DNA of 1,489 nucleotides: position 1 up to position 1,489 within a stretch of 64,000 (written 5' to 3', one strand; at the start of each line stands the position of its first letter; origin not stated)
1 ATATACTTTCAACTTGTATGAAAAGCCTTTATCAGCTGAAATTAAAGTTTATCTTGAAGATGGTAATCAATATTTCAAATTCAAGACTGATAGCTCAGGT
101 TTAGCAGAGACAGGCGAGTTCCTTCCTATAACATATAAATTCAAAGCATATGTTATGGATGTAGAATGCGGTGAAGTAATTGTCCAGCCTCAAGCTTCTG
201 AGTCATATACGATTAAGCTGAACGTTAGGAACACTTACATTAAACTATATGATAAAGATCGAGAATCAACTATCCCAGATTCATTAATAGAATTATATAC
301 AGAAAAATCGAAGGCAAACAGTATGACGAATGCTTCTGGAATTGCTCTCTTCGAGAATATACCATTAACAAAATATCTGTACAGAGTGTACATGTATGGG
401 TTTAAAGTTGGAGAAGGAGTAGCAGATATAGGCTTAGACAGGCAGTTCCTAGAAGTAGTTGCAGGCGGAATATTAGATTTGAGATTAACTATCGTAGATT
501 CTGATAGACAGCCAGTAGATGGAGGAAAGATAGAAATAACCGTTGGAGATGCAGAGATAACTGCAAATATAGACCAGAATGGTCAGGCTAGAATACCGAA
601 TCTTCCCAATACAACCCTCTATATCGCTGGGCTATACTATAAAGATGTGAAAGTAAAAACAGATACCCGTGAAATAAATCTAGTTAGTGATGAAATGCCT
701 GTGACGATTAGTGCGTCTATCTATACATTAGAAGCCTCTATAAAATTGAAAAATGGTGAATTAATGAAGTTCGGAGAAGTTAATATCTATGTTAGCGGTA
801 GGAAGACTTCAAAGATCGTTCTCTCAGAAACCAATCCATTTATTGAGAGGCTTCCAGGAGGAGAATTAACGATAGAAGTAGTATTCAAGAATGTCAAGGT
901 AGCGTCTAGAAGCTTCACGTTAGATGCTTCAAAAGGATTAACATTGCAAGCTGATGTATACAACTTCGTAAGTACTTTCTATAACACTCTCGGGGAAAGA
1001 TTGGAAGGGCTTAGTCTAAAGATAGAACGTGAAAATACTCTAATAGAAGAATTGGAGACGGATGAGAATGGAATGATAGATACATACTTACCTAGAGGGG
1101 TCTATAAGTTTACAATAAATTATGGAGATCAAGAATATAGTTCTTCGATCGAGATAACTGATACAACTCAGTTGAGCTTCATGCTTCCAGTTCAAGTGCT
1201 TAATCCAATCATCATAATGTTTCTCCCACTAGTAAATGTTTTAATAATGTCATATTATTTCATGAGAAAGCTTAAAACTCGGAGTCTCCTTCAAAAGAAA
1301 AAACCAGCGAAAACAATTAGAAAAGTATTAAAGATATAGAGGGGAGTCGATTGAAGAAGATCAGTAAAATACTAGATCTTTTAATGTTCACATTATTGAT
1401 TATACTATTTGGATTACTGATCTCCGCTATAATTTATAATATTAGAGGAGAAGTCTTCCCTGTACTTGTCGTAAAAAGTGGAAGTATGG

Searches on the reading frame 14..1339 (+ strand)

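Call 33: search_protein_families(library=pfam, proteins=[window:14-1339:+], max_evalue=0.001)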
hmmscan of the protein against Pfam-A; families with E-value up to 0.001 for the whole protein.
window:14-1339:+ (441 aa): 2 families
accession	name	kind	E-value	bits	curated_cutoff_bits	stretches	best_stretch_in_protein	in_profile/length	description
PF13620.12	CarboxypepD_reg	-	4.7e-10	40.1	32.3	0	156-205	2-55/82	Carboxypeptidase regulatory-like domain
PF17802.7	SpaA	-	5.1e-08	33.4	23.1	0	327-366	13-56/91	Prealbumin-like fold domain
